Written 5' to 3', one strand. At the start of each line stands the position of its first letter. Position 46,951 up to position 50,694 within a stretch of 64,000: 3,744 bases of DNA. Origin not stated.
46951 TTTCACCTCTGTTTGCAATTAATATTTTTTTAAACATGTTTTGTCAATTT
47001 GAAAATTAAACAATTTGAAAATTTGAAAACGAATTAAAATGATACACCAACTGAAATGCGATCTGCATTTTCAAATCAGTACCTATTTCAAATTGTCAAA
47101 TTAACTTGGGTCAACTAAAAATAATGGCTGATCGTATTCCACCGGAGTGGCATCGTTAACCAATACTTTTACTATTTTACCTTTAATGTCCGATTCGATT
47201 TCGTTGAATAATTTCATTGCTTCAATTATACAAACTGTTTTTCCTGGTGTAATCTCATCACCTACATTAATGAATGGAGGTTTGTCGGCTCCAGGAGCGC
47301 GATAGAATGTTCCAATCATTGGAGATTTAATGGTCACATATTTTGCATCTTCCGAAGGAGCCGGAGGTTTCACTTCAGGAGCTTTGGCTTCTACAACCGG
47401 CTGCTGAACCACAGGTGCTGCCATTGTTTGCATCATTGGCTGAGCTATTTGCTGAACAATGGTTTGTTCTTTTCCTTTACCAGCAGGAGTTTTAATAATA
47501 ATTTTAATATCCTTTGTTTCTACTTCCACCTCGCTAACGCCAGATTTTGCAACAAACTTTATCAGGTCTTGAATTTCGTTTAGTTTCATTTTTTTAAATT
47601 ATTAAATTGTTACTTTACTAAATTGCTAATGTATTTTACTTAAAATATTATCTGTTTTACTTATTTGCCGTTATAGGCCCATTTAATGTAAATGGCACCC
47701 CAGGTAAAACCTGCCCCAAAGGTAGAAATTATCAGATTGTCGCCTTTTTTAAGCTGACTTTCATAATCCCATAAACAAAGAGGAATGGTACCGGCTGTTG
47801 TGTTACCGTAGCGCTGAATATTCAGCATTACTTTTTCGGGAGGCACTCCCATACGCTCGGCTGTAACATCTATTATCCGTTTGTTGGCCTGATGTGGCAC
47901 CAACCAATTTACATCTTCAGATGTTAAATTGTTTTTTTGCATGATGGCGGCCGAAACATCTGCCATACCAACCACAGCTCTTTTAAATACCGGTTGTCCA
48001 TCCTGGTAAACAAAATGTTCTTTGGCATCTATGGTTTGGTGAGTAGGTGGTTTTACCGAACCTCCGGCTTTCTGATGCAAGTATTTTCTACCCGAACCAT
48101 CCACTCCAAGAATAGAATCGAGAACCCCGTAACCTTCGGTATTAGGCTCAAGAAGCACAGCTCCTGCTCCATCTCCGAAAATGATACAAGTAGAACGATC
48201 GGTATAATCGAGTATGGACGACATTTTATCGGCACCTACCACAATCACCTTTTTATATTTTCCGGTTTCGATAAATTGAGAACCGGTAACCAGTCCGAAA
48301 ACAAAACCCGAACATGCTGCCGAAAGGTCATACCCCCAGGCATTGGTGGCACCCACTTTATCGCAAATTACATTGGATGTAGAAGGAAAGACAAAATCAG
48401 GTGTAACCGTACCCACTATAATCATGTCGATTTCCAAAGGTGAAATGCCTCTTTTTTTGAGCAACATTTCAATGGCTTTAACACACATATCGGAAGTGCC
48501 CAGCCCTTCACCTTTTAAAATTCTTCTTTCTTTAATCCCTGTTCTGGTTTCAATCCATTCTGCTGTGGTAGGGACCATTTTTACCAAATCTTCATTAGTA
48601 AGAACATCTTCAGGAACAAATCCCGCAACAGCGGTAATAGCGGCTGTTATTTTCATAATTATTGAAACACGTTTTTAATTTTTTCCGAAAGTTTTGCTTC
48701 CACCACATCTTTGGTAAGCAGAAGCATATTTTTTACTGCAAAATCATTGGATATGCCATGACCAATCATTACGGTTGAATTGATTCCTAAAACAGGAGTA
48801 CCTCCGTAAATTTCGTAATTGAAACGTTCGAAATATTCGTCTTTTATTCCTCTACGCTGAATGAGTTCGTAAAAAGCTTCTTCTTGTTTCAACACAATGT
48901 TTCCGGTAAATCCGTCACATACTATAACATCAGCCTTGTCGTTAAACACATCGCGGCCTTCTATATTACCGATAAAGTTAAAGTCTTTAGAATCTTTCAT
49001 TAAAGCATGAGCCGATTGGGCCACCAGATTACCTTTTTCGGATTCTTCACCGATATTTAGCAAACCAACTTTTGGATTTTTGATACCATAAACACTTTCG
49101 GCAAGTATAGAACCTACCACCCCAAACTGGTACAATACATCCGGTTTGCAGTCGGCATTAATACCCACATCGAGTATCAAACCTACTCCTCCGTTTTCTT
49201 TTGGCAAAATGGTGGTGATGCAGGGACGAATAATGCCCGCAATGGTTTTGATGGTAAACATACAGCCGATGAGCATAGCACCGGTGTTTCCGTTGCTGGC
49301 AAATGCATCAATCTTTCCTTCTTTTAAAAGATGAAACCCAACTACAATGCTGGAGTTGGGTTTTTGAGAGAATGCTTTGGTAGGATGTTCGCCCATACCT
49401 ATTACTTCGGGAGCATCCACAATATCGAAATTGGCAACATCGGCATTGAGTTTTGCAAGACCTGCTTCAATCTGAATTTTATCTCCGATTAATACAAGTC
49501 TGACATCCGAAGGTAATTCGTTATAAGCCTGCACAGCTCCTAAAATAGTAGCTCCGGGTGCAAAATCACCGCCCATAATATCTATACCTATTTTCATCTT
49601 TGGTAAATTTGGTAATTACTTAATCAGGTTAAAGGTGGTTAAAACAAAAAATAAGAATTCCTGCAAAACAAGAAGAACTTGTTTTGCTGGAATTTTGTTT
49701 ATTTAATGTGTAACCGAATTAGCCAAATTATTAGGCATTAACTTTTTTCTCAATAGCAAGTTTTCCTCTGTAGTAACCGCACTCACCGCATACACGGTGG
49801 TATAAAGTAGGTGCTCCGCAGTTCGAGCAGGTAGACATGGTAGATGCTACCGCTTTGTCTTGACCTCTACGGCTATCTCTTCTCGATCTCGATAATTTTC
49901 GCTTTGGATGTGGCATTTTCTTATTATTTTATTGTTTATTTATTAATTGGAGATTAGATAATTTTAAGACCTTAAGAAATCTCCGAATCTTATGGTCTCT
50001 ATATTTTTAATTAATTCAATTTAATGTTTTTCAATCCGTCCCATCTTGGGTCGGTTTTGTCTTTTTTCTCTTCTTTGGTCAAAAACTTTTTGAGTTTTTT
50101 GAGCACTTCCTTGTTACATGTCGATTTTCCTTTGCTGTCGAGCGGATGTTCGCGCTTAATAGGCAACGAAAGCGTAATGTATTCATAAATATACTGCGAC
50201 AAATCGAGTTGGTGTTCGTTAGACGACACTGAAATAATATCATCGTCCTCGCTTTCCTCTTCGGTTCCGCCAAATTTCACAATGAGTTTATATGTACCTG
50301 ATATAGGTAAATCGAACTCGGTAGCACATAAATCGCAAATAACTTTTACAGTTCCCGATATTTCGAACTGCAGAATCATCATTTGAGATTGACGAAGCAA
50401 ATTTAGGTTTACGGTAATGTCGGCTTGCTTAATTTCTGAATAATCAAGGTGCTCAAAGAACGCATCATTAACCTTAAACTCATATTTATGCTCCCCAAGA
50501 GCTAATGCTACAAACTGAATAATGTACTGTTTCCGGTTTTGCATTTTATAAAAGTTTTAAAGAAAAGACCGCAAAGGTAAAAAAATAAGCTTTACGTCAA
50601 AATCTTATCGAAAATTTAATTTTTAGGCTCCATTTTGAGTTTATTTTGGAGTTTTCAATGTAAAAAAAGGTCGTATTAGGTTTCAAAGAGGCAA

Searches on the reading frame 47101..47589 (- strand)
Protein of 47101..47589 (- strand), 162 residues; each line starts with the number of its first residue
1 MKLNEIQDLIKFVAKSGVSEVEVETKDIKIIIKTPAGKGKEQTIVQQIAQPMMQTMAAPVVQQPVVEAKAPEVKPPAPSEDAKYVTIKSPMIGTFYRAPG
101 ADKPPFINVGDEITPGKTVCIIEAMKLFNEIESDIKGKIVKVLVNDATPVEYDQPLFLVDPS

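Call 9: search_protein_families(library=pfam, proteins=[window:47101-47589:-])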
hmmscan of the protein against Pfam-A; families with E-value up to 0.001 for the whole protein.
window:47101-47589:- (162 aa): 1 family
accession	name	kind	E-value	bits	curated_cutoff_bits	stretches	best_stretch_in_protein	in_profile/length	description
PF00364.28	Biotin_lipoyl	-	1.4e-19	70.1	22.1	1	86-157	2-71/73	Biotin-requiring enzyme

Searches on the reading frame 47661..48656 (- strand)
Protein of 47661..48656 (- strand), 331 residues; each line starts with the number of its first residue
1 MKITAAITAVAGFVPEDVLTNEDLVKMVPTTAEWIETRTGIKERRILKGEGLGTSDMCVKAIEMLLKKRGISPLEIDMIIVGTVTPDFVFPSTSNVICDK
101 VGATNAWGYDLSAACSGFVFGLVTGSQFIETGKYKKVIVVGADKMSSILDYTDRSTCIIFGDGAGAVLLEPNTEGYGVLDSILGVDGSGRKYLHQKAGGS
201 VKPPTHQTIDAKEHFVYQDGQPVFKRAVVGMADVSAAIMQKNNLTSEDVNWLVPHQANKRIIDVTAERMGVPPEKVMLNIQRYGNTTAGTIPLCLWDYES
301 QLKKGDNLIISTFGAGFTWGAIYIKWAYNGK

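Call 9: search_protein_families(library=pfam, proteins=[window:47661-48656:-])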
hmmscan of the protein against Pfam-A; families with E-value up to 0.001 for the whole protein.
window:47661-48656:- (331 aa): 4 families
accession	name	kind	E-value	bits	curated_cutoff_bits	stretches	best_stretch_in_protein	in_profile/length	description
PF08541.16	ACP_syn_III_C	-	7e-32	109.9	26.6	1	239-326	1-90/90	3-Oxoacyl-[acyl-carrier-protein (ACP)] synthase III C terminal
PF08545.16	ACP_syn_III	-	1.3e-30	105.5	24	1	109-187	1-80/80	3-Oxoacyl-[acyl-carrier-protein (ACP)] synthase III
PF00108.29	Thiolase_N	-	1.3e-07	31.7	26.4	1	52-148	21-118/260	Thiolase, N-terminal domain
PF08392.18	FAE1_CUT1_RppA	-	0.00025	20.9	27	1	54-170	83-204/290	FAE1/Type III polyketide synthase-like protein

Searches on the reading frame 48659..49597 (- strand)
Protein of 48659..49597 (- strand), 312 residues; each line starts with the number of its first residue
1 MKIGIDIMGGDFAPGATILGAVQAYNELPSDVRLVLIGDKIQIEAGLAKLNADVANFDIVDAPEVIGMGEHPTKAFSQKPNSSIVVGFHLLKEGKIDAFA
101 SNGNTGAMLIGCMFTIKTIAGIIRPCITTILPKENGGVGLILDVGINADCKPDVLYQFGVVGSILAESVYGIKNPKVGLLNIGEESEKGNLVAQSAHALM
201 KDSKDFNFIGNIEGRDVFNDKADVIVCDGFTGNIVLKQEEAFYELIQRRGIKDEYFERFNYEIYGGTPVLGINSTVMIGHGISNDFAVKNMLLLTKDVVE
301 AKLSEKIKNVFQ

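Call 9: search_protein_families(library=pfam, proteins=[window:48659-49597:-])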
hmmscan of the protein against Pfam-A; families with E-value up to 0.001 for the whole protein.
window:48659-49597:- (312 aa): 1 family
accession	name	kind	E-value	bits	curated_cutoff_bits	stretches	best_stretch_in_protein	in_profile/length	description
PF02504.20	FA_synthesis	-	2.9e-83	280.1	29.1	1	1-304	1-322/324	Fatty acid synthesis protein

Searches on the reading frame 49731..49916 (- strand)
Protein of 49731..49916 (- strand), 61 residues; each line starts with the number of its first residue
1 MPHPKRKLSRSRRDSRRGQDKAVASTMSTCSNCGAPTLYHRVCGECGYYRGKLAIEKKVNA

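Call 9: search_protein_families(library=pfam, proteins=[window:49731-49916:-])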
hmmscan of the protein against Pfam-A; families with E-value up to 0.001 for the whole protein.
window:49731-49916:- (61 aa): 1 family
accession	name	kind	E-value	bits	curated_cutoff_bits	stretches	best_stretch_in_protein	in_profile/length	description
PF01783.29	Ribosomal_L32p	-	4.4e-23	81.7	21.3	1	3-56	2-55/56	Ribosomal L32p protein family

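Call 36: find_encoding_contigs(protein=window:49731-49916:-, flank=4000, max_places=10)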
Protein window:49731-49916:- (61 aa): 14 contigs read that carry it; 5 places shown.
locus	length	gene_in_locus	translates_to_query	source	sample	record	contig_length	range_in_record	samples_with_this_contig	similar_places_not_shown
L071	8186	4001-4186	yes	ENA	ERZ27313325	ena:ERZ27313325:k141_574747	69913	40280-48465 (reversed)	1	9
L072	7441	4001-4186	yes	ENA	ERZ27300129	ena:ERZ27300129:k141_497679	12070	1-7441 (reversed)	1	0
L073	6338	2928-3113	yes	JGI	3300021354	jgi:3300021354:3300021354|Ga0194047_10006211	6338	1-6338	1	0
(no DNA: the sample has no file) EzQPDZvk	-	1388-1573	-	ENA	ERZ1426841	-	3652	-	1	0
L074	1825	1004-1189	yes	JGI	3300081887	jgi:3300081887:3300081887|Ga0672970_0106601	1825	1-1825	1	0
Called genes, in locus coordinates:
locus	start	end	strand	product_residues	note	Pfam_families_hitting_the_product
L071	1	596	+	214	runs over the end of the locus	PF01865:PhoU_div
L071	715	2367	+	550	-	PF01384:PHO4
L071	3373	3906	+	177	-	PF02620:YceD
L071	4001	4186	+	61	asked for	PF01783:Ribosomal_L32p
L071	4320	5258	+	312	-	PF02504:FA_synthesis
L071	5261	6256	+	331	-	PF00108:Thiolase_N (weak), PF08545:ACP_syn_III, PF08541:ACP_syn_III_C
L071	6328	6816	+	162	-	PF00364:Biotin_lipoyl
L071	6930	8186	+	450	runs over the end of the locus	PF00289:Biotin_carb_N, PF02786:CPSase_L_D2, PF02222:ATP-grasp (weak), PF07478:Dala_Dala_lig_C, PF02785:Biotin_carb_C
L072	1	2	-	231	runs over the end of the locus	-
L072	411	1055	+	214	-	PF01865:PhoU_div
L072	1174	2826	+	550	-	PF01384:PHO4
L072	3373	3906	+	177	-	PF02620:YceD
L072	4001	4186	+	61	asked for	PF01783:Ribosomal_L32p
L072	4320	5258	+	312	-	PF02504:FA_synthesis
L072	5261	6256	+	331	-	PF00108:Thiolase_N (weak), PF08545:ACP_syn_III, PF08541:ACP_syn_III_C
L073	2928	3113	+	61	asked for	PF01783:Ribosomal_L32p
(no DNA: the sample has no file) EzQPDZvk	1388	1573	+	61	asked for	PF01783:Ribosomal_L32p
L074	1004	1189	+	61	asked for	PF01783:Ribosomal_L32p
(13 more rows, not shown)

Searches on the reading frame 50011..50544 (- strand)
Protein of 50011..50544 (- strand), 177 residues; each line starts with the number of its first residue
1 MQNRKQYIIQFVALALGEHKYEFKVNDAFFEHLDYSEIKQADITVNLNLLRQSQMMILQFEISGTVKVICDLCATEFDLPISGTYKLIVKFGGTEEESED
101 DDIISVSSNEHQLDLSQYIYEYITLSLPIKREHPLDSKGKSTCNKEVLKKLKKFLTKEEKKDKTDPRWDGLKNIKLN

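Call 9: search_protein_families(library=pfam, proteins=[window:50011-50544:-])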
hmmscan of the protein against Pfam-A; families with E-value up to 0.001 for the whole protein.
window:50011-50544:- (177 aa): 1 family
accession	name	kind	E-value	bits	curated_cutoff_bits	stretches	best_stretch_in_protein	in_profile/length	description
PF02620.22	YceD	-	5.6e-22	78.5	33.2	1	58-175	1-119/119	Large ribosomal RNA subunit accumulation protein YceD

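Call 11: find_related_loci(query=window:50011-50544:-, collection=genome_contigs, flank=4000)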
Query window:50011-50544:- (177 aa) in genome_contigs; peptide patterns used: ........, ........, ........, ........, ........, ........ (x = any residue, [..] = any of these).
412 stretches matched a pattern; 22 encode a relative of the query (tblastn E <= 1e-3); 22 distinct loci.
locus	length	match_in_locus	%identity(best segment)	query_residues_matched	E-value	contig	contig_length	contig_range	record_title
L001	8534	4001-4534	81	1-177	1e-98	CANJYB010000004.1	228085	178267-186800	MAG: Bacteroidetes bacterium isolate RH-23may17-974 genome assembly, contig: RH-23may17-C234, whole genome shotgun seque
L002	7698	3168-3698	75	1-177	2e-92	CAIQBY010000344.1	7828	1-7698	MAG: uncultured Bacteroidetes bacterium isolate Umea3_bin-1094 genome assembly, contig: bin-1094:344/423, whole genome s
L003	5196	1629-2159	79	1-177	5e-92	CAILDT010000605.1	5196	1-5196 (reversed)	MAG: uncultured Bacteroidetes bacterium isolate LinL4_bin-1161 genome assembly, contig: bin-1161:605/994, whole genome s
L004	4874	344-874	75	1-177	2e-86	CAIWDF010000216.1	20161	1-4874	MAG: uncultured Bacteroidetes bacterium isolate Day2-2_bin-746 genome assembly, contig: bin-746:216/312, whole genome sh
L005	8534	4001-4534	76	1-177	2e-86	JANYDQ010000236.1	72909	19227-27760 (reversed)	MAG: Bacteroidetes bacterium isolate 336R_metabinner_73_sub 336R_k141_2317650, whole genome shotgun sequence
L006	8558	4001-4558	66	1-177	1e-82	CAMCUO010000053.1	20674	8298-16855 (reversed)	MAG: Chitinophaga pinensis isolate TrH-25oct19-117 genome assembly, contig: TrH-25oct19-C4880, whole genome shotgun sequ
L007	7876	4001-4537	66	1-177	3e-80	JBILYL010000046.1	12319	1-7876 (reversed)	MAG: Bacteroidia bacterium isolate ME2019-02-15D0_3300044639_group8_bin100 Rohwer_bin406_scaffold_2212_c1, whole genome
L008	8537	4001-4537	63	1-177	1e-75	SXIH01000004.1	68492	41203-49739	MAG: Bacteroidota bacterium isolate F1-120-MAGs045 F1-120__c23498, whole genome shotgun sequence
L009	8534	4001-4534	65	1-177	7e-76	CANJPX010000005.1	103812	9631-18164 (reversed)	MAG: Bacteroidetes bacterium isolate RH-23may17-678 genome assembly, contig: RH-23may17-C1345, whole genome shotgun sequ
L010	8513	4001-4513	63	1-171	1e-74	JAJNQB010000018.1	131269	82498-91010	MAG: Arcticibacter sp. isolate MAG_38 k141_310200, whole genome shotgun sequence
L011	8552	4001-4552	64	1-177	8e-75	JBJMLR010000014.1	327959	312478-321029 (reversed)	MAG: Bacteroidia bacterium isolate H3_16_all_fractions_metab_conc_113_RIFCSPLOWO2_12_FULL_35_15_curated_45_0 k255_865698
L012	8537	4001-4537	64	1-177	2e-74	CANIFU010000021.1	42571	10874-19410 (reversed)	MAG: Bacteroidetes bacterium isolate RH-14apr17-211 genome assembly, contig: RH-14apr17-C1955, whole genome shotgun sequ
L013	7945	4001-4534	64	1-177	4e-74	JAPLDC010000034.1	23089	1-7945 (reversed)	MAG: Bacteroidetes bacterium isolate LacPavin_0920_WC57_MAG_35_7 LacPavin_0920_WC57_scaffold_145911, whole genome shotgu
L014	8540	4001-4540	65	1-177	6e-71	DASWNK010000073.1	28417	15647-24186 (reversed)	MAG TPA_asm: Bacteroidia bacterium isolate SMAG_U3412 k141_83605, whole genome shotgun sequence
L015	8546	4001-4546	62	1-177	2e-68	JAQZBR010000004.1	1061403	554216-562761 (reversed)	MAG: Bacteroidota bacterium isolate C_No_T20_C_bin.137 scaffold_16, whole genome shotgun sequence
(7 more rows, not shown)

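Call 20: search_protein_families(library=pfam, proteins=[L001:265-888:-, L001:1009-1458:+, L001:1753-2124:+, L001:2229-3818:+, L002:631-1323:-, L002:1361-2344:-, L002:2426-2611:+, L005:10-732:+, L005:812-1144:+, L005:1838-3142:+], max_evalue=0.01)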
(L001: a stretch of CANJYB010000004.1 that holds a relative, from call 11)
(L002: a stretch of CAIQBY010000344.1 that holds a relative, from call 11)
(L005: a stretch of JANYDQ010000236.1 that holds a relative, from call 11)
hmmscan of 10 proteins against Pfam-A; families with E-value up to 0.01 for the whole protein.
L001:265-888:- (207 aa): 2 families
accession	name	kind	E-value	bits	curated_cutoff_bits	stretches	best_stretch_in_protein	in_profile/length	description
PF13972.11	TetR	-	2e-14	54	25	1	84-201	18-135/144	Bacterial transcriptional repressor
PF00440.29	TetR_N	-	4.2e-07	30.1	24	1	7-53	1-47/47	Bacterial regulatory proteins, tetR family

L001:1009-1458:+ (149 aa): 0 families

L001:1753-2124:+ (123 aa): 1 family
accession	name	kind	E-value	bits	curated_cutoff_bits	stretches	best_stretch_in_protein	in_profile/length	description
PF05769.16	SIKE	-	0.0014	19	24.3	1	71-111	50-90/180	SIKE family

L001:2229-3818:+ (529 aa): 1 family
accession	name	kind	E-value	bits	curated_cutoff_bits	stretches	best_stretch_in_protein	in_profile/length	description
PF18962.6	Por_Secre_tail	-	2.4e-12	47.4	27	1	456-527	1-74/75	Secretion system C-terminal sorting domain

L002:631-1323:- (230 aa): 6 families
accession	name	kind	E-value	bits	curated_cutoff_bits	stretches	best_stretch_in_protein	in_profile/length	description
PF13507.12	GATase_5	-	1.6e-46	159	27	1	4-213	5-235/260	CobB/CobQ-like glutamine amidotransferase domain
PF07685.20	GATase_3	-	8.4e-10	39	27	1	20-95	18-91/196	CobB/CobQ-like glutamine amidotransferase domain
PF01965.30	DJ-1_PfpI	-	2e-06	28.1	26.6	1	34-101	54-116/165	DJ-1/PfpI family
PF00117.34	GATase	-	9.4e-05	22.6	22.8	1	31-207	28-174/190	Glutamine amidotransferase class-I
PF09825.15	BPL_N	-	0.0011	18.4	24.2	1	35-88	43-91/283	Biotin-protein ligase, N terminal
PF01174.25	SNO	-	0.0028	18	27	1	35-93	27-82/188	SNO glutamine amidotransferase family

L002:1361-2344:- (327 aa): 1 family
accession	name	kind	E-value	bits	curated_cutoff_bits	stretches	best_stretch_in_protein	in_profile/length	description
PF19992.4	DUF6427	-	2.6e-09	37.2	25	1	55-323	34-294/301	Family of unknown function (DUF6427)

L002:2426-2611:+ (61 aa): 1 family
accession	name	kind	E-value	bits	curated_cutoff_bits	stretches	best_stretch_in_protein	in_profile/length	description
PF10066.14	DUF2304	-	0.0015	19.2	25.5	1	23-60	59-96/106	Uncharacterized conserved protein (DUF2304)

L005:10-732:+ (240 aa): 2 families
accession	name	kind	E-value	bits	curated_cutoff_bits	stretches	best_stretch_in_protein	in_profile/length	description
PF25594.1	GldB_lipo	-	4.3e-82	276.6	27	1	2-238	74-309/309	Gliding motility protein GldB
PF03672.18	UPF0154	-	0.0045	17.3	27.1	0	197-221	11-35/60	Uncharacterised protein family (UPF0154)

L005:812-1144:+ (110 aa): 1 family
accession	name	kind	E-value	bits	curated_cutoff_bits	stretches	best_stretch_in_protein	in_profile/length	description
PF19937.4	GldC-like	-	1.1e-33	116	25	1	18-104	1-89/90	Gliding motility-associated protein GldC-like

L005:1838-3142:+ (434 aa): 0 families

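Call 21: find_encoding_contigs(protein=window:50011-50544:-, flank=3000, max_places=10)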
Protein window:50011-50544:- (177 aa): 19 contigs read that carry it; 8 places shown.
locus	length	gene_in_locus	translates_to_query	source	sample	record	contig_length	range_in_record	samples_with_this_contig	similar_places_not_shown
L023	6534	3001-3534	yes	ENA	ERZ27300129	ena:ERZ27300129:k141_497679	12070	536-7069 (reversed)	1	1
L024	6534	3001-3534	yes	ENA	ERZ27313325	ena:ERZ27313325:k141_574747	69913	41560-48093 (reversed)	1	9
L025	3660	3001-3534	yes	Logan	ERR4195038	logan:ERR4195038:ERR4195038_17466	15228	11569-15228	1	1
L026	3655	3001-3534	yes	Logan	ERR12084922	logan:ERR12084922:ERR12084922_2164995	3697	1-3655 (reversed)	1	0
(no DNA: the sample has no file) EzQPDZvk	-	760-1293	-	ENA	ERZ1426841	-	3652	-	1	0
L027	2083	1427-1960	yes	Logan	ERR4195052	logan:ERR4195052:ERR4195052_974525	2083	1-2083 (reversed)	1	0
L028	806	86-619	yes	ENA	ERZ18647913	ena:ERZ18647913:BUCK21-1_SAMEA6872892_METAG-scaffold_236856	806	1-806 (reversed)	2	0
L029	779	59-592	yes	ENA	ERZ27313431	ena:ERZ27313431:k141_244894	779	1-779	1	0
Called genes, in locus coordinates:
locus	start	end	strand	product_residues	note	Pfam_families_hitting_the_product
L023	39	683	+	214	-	PF01865:PhoU_div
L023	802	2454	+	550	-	PF01384:PHO4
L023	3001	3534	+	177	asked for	PF02620:YceD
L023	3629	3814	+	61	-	PF01783:Ribosomal_L32p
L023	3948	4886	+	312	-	PF02504:FA_synthesis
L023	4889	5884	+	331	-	PF00108:Thiolase_N (weak), PF08545:ACP_syn_III, PF08541:ACP_syn_III_C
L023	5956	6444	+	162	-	PF00364:Biotin_lipoyl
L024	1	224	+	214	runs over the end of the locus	PF01865:PhoU_div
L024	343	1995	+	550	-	PF01384:PHO4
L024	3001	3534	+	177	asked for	PF02620:YceD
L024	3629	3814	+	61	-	PF01783:Ribosomal_L32p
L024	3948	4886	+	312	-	PF02504:FA_synthesis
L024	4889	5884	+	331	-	PF00108:Thiolase_N (weak), PF08545:ACP_syn_III, PF08541:ACP_syn_III_C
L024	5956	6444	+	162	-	PF00364:Biotin_lipoyl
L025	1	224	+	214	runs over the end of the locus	PF01865:PhoU_div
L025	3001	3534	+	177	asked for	PF02620:YceD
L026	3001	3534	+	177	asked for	PF02620:YceD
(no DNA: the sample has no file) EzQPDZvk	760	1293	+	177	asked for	PF02620:YceD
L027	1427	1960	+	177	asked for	PF02620:YceD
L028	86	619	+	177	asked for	PF02620:YceD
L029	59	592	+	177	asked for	PF02620:YceD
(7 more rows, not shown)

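Call 66: search_protein_families(library=phrogs, proteins=[L001:1009-1458:+, L001:1753-2124:+, L005:1838-3142:+], max_evalue=0.01)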
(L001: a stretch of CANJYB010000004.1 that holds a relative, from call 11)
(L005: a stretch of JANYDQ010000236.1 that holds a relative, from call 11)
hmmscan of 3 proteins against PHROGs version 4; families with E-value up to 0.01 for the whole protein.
L001:1009-1458:+ (149 aa): 0 families

L001:1753-2124:+ (123 aa): 2 families
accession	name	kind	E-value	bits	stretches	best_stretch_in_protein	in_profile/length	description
phrog_1373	-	transcription regulation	0.0053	17.7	0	14-101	63-154/166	transcriptional regulator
phrog_13838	-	other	0.0065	17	1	52-104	160-212/231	ATP-dependent protease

L005:1838-3142:+ (434 aa): 1 family
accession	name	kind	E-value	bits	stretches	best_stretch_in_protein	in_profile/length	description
phrog_9171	-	unknown function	0.0093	17.1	0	79-93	54-68/82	-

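Call 67: search_protein_families(library=ncbifam, proteins=[L001:1009-1458:+, L001:1753-2124:+, L005:1838-3142:+], max_evalue=0.01)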
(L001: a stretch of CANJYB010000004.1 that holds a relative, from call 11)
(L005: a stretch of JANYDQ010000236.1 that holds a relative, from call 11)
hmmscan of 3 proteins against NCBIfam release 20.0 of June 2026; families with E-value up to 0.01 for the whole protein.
L001:1009-1458:+ (149 aa): 0 families

L001:1753-2124:+ (123 aa): 3 families
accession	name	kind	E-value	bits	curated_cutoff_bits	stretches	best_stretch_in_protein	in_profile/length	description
NF010520.0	PRK13922.13-5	equivalog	0.0022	17.3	343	1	39-118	26-100/263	rod shape-determining protein MreC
NF033516.0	transpos_IS3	equivalog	0.0072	15.6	160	1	79-116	44-81/369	IS3 family transposase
NF041726.1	lipo_CT253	equivalog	0.0078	15.8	125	1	21-99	23-93/209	CT253 family lipoprotein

L005:1838-3142:+ (434 aa): 1 family
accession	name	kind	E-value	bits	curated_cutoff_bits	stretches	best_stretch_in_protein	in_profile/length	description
TIGR02608.1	delta_60_rpt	domain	0.007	16.2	76.5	0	5-33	10-38/55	delta-60 repeat domain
